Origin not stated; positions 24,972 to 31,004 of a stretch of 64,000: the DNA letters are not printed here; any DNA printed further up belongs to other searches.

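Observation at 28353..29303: Three perfect ~210-bp direct DNA repeats inside the giant gene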

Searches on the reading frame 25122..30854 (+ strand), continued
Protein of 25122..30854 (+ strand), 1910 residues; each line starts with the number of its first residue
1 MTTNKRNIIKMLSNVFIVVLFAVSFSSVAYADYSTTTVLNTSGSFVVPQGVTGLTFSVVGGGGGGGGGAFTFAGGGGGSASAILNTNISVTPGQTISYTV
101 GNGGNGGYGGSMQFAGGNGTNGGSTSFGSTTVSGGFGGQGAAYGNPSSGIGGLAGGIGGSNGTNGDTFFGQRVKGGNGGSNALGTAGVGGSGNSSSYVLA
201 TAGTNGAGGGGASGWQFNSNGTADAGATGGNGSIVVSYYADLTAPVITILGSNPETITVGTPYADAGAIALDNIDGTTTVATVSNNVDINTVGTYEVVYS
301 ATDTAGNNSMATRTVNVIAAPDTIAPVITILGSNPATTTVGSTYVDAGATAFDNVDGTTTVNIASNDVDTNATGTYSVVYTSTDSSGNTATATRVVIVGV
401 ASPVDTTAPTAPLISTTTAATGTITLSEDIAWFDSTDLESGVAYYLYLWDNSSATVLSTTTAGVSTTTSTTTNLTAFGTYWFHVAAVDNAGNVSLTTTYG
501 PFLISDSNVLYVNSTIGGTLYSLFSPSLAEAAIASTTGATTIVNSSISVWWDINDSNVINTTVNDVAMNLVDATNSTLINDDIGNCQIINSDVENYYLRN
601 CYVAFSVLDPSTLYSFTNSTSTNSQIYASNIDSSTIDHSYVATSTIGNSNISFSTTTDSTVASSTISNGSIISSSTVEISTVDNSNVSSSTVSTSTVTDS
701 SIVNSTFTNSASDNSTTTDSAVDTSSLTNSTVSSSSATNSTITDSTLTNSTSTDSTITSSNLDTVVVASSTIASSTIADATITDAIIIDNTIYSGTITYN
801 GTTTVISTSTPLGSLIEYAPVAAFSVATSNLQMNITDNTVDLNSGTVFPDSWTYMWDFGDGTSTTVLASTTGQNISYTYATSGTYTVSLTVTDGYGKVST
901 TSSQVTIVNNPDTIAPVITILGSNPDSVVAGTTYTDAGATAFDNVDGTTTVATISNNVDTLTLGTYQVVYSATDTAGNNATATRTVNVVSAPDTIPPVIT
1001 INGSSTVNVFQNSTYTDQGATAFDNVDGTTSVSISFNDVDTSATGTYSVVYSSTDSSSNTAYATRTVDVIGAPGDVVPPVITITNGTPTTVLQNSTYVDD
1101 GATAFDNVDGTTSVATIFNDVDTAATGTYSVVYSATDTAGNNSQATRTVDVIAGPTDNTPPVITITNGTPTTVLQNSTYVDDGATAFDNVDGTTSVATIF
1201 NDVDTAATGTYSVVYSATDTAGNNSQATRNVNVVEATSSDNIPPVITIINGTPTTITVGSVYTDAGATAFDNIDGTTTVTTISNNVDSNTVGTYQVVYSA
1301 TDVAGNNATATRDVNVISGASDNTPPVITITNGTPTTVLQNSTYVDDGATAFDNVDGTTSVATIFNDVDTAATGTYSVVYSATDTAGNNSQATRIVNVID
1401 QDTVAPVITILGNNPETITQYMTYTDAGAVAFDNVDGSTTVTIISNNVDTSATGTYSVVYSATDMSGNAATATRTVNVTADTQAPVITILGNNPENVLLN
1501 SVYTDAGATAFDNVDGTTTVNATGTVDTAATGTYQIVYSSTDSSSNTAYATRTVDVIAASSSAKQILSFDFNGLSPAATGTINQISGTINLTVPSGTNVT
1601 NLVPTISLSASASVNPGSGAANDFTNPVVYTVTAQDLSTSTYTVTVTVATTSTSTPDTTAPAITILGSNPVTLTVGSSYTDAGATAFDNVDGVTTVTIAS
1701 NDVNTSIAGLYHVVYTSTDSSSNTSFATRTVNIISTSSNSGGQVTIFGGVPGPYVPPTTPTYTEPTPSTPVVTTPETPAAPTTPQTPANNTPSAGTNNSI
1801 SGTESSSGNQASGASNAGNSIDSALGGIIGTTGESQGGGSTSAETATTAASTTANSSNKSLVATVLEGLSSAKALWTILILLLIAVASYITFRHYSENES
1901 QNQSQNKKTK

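Call 16: find_homologous_proteins(query=window:25122-30854:+, max_evalue=1e-30)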
Query window:25122-30854:+ (1910 aa): 108 proteins with E <= 1e-30 among 8000 candidates.
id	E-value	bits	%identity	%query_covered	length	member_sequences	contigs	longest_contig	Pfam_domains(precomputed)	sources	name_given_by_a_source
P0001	0.0e+0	3812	100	100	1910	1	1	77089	PF21722.5,PF15418.13,PF00801.27,PF18981.7,PF02494.23,PF04059.19,PF13750.13,PF16403.12,PF18911.7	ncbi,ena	-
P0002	0.0e+0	2243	68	75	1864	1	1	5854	PF21722.5,PF15418.13,PF00801.27,PF02494.23,PF04059.19,PF16403.12,PF18911.7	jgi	-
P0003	0.0e+0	1666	52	60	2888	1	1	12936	PF21722.5,PF02494.23,PF25354.2,PF16403.12,PF02368.25,PF19077.7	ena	-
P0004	0.0e+0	1618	50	70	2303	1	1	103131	PF21722.5,PF00404.25,PF02494.23,PF16403.12,PF02368.25,PF18911.7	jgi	jgi:hypothetical protein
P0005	0.0e+0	1594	45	71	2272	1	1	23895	PF21722.5,PF15418.13,PF00801.27,PF00404.25,PF02494.23,PF16403.12,PF02368.25,PF18911.7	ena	-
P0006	0.0e+0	1499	57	17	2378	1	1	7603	PF00801.27,PF02494.23,PF16403.12,PF02368.25,PF18911.7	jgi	jgi:hypothetical protein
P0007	0.0e+0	1499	50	70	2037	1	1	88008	PF21722.5,PF15418.13,PF18981.7,PF00404.25,PF02494.23,PF13750.13,PF16403.12,PF02368.25,PF19077.7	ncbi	-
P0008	0.0e+0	1445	37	50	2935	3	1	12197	PF15418.13,PF18981.7,PF02494.23,PF16403.12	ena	-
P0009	0.0e+0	1308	48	40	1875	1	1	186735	PF21722.5,PF15418.13,PF00801.27,PF02494.23,PF16403.12,PF18911.7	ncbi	-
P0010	0.0e+0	1217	48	45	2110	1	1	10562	PF15418.13,PF18981.7,PF02494.23,PF13750.13,PF16403.12,PF19077.7,PF04234.19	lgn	-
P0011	0.0e+0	1156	43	69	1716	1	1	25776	PF00801.27,PF00404.25,PF02494.23,PF16403.12,PF18911.7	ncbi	ncbi:MAG: immunoglobulin-like domain-containing protein, partial [Minisyncoccia bacterium]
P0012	0.0e+0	1118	48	47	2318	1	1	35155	PF21722.5,PF15418.13,PF02494.23,PF11999.14,PF16403.12,PF02368.25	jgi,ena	-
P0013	0.0e+0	1057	51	61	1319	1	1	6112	PF15418.13,PF00404.25,PF02494.23,PF16403.12,PF18911.7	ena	-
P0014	0.0e+0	1020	50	43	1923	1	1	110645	PF21722.5,PF15418.13,PF02494.23,PF25354.2,PF16403.12,PF02368.25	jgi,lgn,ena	-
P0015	1.4e-284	966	40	23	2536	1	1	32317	PF23237.2,PF15418.13,PF17963.8,PF17892.8,PF02494.23,PF16403.12,PF01483.28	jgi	-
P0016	3.8e-283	961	40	20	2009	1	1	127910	PF00801.27,PF00404.25,PF02494.23,PF16403.12,PF02368.25,PF18911.7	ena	-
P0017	7.3e-278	944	46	49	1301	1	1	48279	PF21722.5,PF15418.13,PF02494.23,PF16403.12,PF19077.7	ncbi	-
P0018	5.3e-271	921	47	36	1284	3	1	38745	PF23237.2,PF15418.13,PF00801.27,PF18981.7,PF00404.25,PF02494.23,PF07523.19,PF13750.13,PF16403.12,PF19077.7,PF18911.7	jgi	jgi:uncharacterized protein YjbI with pentapeptide repeats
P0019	5.3e-255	868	42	43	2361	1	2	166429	PF15418.13,PF00801.27,PF18981.7,PF02494.23,PF16403.12,PF18911.7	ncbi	-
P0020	1.8e-253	863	40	15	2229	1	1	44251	PF00801.27,PF18981.7,PF02494.23,PF16403.12,PF13599.14,PF18911.7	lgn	-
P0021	8.2e-253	861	35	56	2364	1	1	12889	PF15418.13,PF00801.27,PF18981.7,PF02494.23,PF16403.12,PF18911.7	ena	-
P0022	9.5e-244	831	40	45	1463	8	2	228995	PF15418.13,PF18981.7,PF02494.23,PF13750.13,PF16403.12,PF12245.15,PF19077.7,PF04234.19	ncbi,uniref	ncbi:hypothetical protein A3750_09720, partial [Oleiphilus sp. HI0079]|uniref:immunoglobulin-like do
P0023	9.1e-238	811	38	47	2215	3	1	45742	PF15418.13,PF18981.7,PF02494.23,PF13750.13,PF16403.12,PF01483.28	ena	-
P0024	3.8e-192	660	52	21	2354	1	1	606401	PF21722.5,PF07523.19,PF21461.4,PF16403.12,PF02368.25,PF26918.1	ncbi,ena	-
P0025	1.4e-189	651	44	30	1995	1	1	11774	PF15418.13,PF18981.7,PF13754.13,PF02494.23,PF13750.13,PF16403.12,PF08329.17,PF19077.7,PF17936.8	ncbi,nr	ncbi:DUF5011 domain-containing protein [Candidatus Kaiserbacteria bacterium]|nr:DUF5011 domain-conta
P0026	1.3e-187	644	32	44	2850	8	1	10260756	PF23237.2,PF17963.8,PF02494.23,PF16403.12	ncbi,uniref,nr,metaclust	ncbi:uncharacterized protein STAUR_2339 [Stigmatella aurantiaca DW4/3-1]|uniref:Pesticidal crystal p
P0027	2.1e-184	634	42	38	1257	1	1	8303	PF00801.27,PF02494.23,PF16403.12,PF18911.7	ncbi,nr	ncbi:DUF5011 domain-containing protein, partial [Candidatus Woesearchaeota archaeon]|nr:DUF5011 doma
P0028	2.0e-170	588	32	46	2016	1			PF02494.23,PF16403.12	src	-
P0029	6.3e-165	569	39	49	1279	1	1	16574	PF15418.13,PF18981.7,PF02494.23,PF13750.13,PF16403.12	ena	-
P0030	1.7e-161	558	38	32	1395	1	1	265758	PF15418.13,PF18981.7,PF02494.23,PF16403.12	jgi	jgi:hypothetical protein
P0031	2.6e-156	541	43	32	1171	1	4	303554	PF27332.1,PF02494.23,PF17957.8,PF13750.13,PF17802.8,PF16403.12,PF09136.17,PF19077.7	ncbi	-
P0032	4.1e-150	520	51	17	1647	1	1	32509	PF21722.5,PF00801.27,PF16403.12,PF13599.14,PF24507.2,PF22544.3,PF18911.7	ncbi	-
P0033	1.4e-144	502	37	32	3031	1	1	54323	PF00415.25,PF16403.12,PF13540.13,PF25384.2,PF25390.2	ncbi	ncbi:MAG: DUF5011 domain-containing protein [Mariprofundaceae bacterium]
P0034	1.2e-138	482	41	35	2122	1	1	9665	PF15418.13,PF02494.23,PF16403.12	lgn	-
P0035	1.0e-137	479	40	39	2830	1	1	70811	PF07495.20,PF15418.13,PF03382.21,PF22352.3,PF00801.27,PF18981.7,PF02494.23,PF07523.19,PF16403.12,PF24312.2,PF18911.7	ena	-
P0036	2.7e-137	478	42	35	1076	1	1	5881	PF00801.27,PF16403.12,PF18911.7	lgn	-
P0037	1.6e-134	469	47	21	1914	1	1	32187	PF21722.5,PF07523.19,PF16403.12,PF02368.25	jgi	jgi:hypothetical protein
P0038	3.9e-134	467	47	21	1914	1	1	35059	PF21722.5,PF07523.19,PF16403.12,PF02368.25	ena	-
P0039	2.9e-130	454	43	39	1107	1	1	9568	PF15418.13,PF18981.7,PF17963.8,PF02494.23,PF13750.13,PF16403.12,PF20578.5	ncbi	ncbi:MAG: immunoglobulin-like domain-containing protein, partial [Candidatus Micrarchaeia archaeon]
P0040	2.1e-129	452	47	21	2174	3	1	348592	PF21722.5,PF07523.19,PF07501.18,PF16403.12,PF02368.25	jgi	jgi:hypothetical protein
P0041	7.5e-128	446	39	33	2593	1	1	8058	PF23237.2,PF15418.13,PF02494.23,PF16403.12,PF12245.15,PF19077.7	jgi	-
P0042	1.5e-127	445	37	45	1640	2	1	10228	PF14312.13,PF15418.13,PF18981.7,PF16403.12,PF04234.19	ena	-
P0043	2.5e-125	438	46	21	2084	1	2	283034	PF21722.5,PF07523.19,PF16403.12,PF02368.25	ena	-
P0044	1.2e-124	436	34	44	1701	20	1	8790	PF22073.3,PF23237.2,PF15418.13,PF15780.12,PF02494.23,PF16403.12,PF10633.16,PF22544.3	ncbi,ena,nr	ncbi:MAG TPA: DUF5011 domain-containing protein [Candidatus Hydrogenedentes bacterium]|nr:DUF5011 do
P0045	5.7e-121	424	42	44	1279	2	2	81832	PF18981.7,PF02494.23,PF13750.13,PF16403.12,PF01471.24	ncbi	-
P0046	2.3e-119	418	47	34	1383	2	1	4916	PF18981.7,PF02494.23,PF13750.13,PF16403.12,PF01471.24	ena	-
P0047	1.9e-116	409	34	45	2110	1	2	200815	PF01522.27,PF02494.23,PF13750.13,PF16403.12,PF01471.24,PF19077.7,PF16656.12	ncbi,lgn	-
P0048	3.7e-116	408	43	31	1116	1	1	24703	PF23237.2,PF15418.13,PF02494.23,PF16403.12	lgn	-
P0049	1.2e-114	403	41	44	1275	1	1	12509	PF18981.7,PF02494.23,PF13750.13,PF16403.12,PF01471.24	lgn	-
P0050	7.6e-114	400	49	17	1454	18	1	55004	PF13229.13,PF18981.7,PF04059.19,PF07523.19,PF18962.8,PF13750.13,PF00028.24,PF16403.12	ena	-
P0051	4.0e-113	398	30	44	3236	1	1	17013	PF07495.20,PF15418.13,PF00801.27,PF18981.7,PF02494.23,PF13750.13,PF00028.24,PF16403.12,PF28399.1,PF22091.3,PF18911.7,PF23265.2,PF24421.2,PF05345.19,PF20164.5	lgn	-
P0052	1.8e-112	395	37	44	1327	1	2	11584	PF23237.2,PF15418.13,PF18981.7,PF02494.23,PF13750.13,PF16403.12,PF19077.7,PF20164.5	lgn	-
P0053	2.9e-104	368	49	8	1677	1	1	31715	PF11999.14,PF16403.12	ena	-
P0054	1.3e-103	366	34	40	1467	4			PF16403.12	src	-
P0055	3.7e-101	358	38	33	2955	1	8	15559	PF15418.13,PF18981.7,PF02494.23,PF16403.12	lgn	-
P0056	2.9e-99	352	35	43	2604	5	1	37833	PF18981.7,PF02494.23,PF16403.12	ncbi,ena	-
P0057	1.3e-96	343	33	31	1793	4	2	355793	PF18981.7,PF13754.13,PF02494.23,PF16403.12,PF12799.14,PF12245.15,PF13855.13,PF19077.7,PF23952.2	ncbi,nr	ncbi:immunoglobulin-like domain-containing protein [Pseudoalteromonas citrea]|nr:immunoglobulin-like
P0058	3.4e-95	338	41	37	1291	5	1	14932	PF15418.13,PF02494.23,PF16403.12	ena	-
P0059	5.5e-95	337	49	22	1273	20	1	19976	PF18981.7,PF00127.27,PF02494.23,PF13473.13,PF00028.24,PF07790.17,PF16403.12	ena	-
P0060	1.5e-92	329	46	30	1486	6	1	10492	PF23237.2,PF15418.13,PF00801.27,PF18981.7,PF02494.23,PF00028.24,PF16403.12,PF19077.7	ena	-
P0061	4.1e-90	321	40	22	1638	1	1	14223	PF07646.22,PF18981.7,PF24681.2,PF13415.13,PF02494.23,PF16403.12,PF24981.2,PF01344.32,PF24996.1,PF23237.2,PF17963.8,PF04234.19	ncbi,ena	-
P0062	1.4e-89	320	36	46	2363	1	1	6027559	PF12951.14,PF07679.23,PF18981.7,PF07686.24,PF02494.23,PF13927.13,PF13750.13,PF00047.32,PF16403.12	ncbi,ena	-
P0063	4.5e-89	318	32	45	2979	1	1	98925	PF19789.7,PF07963.18,PF18981.7,PF16403.12,PF07581.18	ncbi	-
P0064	8.3e-88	314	47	19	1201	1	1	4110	PF15418.13,PF07452.18,PF17963.8,PF17892.8,PF02494.23,PF13750.13,PF17803.8,PF16403.12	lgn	-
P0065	8.7e-88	314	44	19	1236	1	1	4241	PF02369.23,PF13287.13,PF13290.14,PF16403.12,PF09134.17,PF16656.12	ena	-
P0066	6.9e-87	311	35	35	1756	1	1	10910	PF07646.22,PF15418.13,PF13418.13,PF24681.2,PF13415.13,PF02494.23,PF16403.12,PF24981.2,PF01344.32,PF25210.2,PF23237.2,PF22352.3,PF13964.13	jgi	jgi:hypothetical protein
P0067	1.2e-85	307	45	17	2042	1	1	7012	PF00932.26,PF02494.23,PF16403.12,PF02368.25,PF26918.1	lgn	-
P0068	8.7e-85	304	46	21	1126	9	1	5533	PF13582.13,PF15418.13,PF18981.7,PF13688.13,PF02494.23,PF07523.19,PF16403.12,PF13574.13,PF13583.12,PF19077.7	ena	-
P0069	5.0e-84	301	37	43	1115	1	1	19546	PF02494.23,PF13750.13,PF16403.12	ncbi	-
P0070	5.3e-83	298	45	18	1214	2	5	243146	PF23237.2,PF15418.13,PF02494.23,PF16403.12,PF02368.25,PF26918.1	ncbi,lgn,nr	ncbi:DUF5011 domain-containing protein [Candidatus Woesearchaeota archaeon]|nr:DUF5011 domain-contai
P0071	1.8e-82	296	43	26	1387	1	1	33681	PF01839.30,PF18981.7,PF02494.23,PF07523.19,PF13517.13,PF13750.13,PF07603.18,PF16403.12,PF03781.23,PF05689.19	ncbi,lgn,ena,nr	ncbi:MAG: DUF5011 domain-containing protein [Epsilonproteobacteria bacterium]|nr:DUF5011 domain-cont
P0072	7.0e-81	291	35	35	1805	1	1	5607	PF18981.7,PF02494.23,PF16403.12,PF12810.14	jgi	jgi:S-ribosylhomocysteine lyase LuxS involved in autoinducer biosynthesis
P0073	3.9e-80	288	37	32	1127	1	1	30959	PF13582.13,PF13688.13,PF02494.23,PF16403.12,PF13574.13,PF13583.12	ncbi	-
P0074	2.3e-79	286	42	17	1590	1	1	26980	PF22148.2,PF00404.25,PF02494.23,PF07523.19,PF16403.12,PF22243.3,PF20578.5,PF00082.28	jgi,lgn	-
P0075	7.5e-79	284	46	26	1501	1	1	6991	PF23237.2,PF15418.13,PF00801.27,PF18981.7,PF02494.23,PF00028.24,PF16403.12,PF19077.7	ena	-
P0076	7.7e-79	284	50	18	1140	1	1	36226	PF18981.7,PF11617.14,PF02494.23,PF16403.12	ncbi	-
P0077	2.1e-77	279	46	26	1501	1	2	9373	PF23237.2,PF15418.13,PF00801.27,PF18981.7,PF02494.23,PF00028.24,PF16403.12,PF19077.7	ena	-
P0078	8.4e-77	277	46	26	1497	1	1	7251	PF23237.2,PF15418.13,PF00801.27,PF18981.7,PF02494.23,PF00028.24,PF16403.12,PF19077.7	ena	-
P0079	3.3e-76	275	30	23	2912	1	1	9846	PF02494.23,PF00354.25,PF13385.14,PF16403.12,PF02210.32,PF05345.19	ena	-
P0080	2.7e-75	272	34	32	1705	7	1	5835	PF15418.13,PF21868.4,PF18981.7,PF13750.13,PF19058.6,PF16403.12,PF12810.14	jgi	jgi:large repetitive protein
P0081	3.2e-75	272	41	16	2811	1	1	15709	PF22352.3,PF00801.27,PF18981.7,PF17963.8,PF02494.23,PF16403.12,PF03174.20,PF18911.7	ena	-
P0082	3.7e-75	272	35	34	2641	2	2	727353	PF15418.13,PF18981.7,PF16403.12,PF04234.19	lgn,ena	-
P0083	1.8e-74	269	36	31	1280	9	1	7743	PF15418.13,PF18981.7,PF17963.8,PF02494.23,PF07523.19,PF13750.13,PF16403.12,PF12810.14,PF00386.28,PF12245.15,PF19077.7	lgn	-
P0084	2.2e-70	256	46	14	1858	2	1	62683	PF23237.2,PF00932.26,PF02494.23,PF16403.12,PF24514.2,PF17210.10,PF00041.28,PF04234.19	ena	-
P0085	3.4e-68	249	36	34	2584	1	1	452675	PF18981.7,PF16403.12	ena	-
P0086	4.3e-68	248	42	25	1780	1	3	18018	PF18981.7,PF13750.13,PF16403.12,PF19078.7,PF19077.7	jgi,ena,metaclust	metaclust:\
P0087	1.1e-67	247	34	45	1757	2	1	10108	PF14312.13,PF15418.13,PF18981.7,PF16403.12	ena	-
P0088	1.2e-67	247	33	34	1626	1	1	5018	PF15418.13,PF13306.13,PF07963.18,PF18981.7,PF02494.23,PF08481.17,PF13750.13,PF16403.12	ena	-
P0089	3.9e-67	245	40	32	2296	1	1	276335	PF07679.23,PF23237.2,PF22352.3,PF18981.7,PF02494.23,PF07523.19,PF13927.13,PF16403.12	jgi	jgi:hypothetical protein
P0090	9.2e-63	231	36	41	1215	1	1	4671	PF18981.7,PF02494.23,PF13750.13,PF16403.12,PF04234.19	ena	-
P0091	2.8e-60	222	34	40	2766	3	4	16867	PF25059.2,PF16403.12,PF00041.28,PF16656.12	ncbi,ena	-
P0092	2.4e-55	206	44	13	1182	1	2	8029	PF23237.2,PF15418.13,PF18981.7,PF17963.8,PF02494.23,PF13750.13,PF16403.12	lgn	-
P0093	2.3e-53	200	44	22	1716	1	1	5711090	PF17963.8,PF17892.8,PF02494.23,PF17803.8,PF16403.12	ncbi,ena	-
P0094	3.1e-51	192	37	28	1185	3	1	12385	PF23237.2,PF15418.13,PF18981.7,PF02494.23,PF16403.12,PF07581.18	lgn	-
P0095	3.5e-51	192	59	4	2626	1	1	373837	PF07953.21,PF13385.14,PF16403.12,PF02973.23,PF12810.14,PF02210.32,PF00054.31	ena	-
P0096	3.9e-49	185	38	25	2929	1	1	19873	PF12951.14,PF18981.7,PF02494.23,PF13750.13,PF16403.12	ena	-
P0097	2.0e-48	183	40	17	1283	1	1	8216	PF07523.19,PF16403.12,PF02368.25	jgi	jgi:hypothetical protein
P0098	7.4e-47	178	29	41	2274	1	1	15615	PF16403.12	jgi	jgi:hypothetical protein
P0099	9.0e-45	171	33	42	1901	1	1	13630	PF16403.12,PF10633.16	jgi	jgi:hypothetical protein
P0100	2.3e-43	166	47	13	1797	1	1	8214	PF15418.13,PF02494.23,PF00354.25,PF13385.14,PF00028.24,PF16403.12,PF00041.28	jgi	-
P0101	3.2e-43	166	41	21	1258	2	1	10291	PF07532.18,PF11999.14,PF16403.12,PF02368.25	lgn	-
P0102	9.3e-42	161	38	19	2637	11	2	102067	PF18981.7,PF00932.26,PF18962.8,PF16403.12,PF00041.28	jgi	-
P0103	3.1e-40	156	47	12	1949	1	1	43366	PF23237.2,PF26182.1,PF00932.26,PF02494.23,PF16403.12,PF02368.25,PF17210.10,PF00041.28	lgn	-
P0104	9.0e-38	148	40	17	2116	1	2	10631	PF00431.27,PF00801.27,PF02494.23,PF20009.5,PF18962.8,PF16403.12,PF18911.7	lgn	-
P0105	4.7e-37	145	31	26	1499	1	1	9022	PF16403.12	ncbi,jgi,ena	ncbi:MAG: DUF5011 domain-containing protein [Candidatus Paceibacterota bacterium]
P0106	1.4e-36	144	38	23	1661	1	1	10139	PF18981.7,PF17963.8,PF17892.8,PF02494.23,PF17803.8,PF16403.12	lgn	-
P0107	1.3e-35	141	40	16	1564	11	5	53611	PF07679.23,PF13895.13,PF00801.27,PF02494.23,PF13927.13,PF13385.14,PF00047.32,PF16403.12,PF18911.7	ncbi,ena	-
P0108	2.9e-34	136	46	9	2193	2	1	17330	PF15418.13,PF18981.7,PF02494.23,PF18657.7,PF16403.12,PF05345.19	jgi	-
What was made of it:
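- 25122..30854 (+): Gene for a 1910-aa repetitive surface protein. An identical protein, P0001, is in the public collection on a 77,089-bp contig (call 16).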
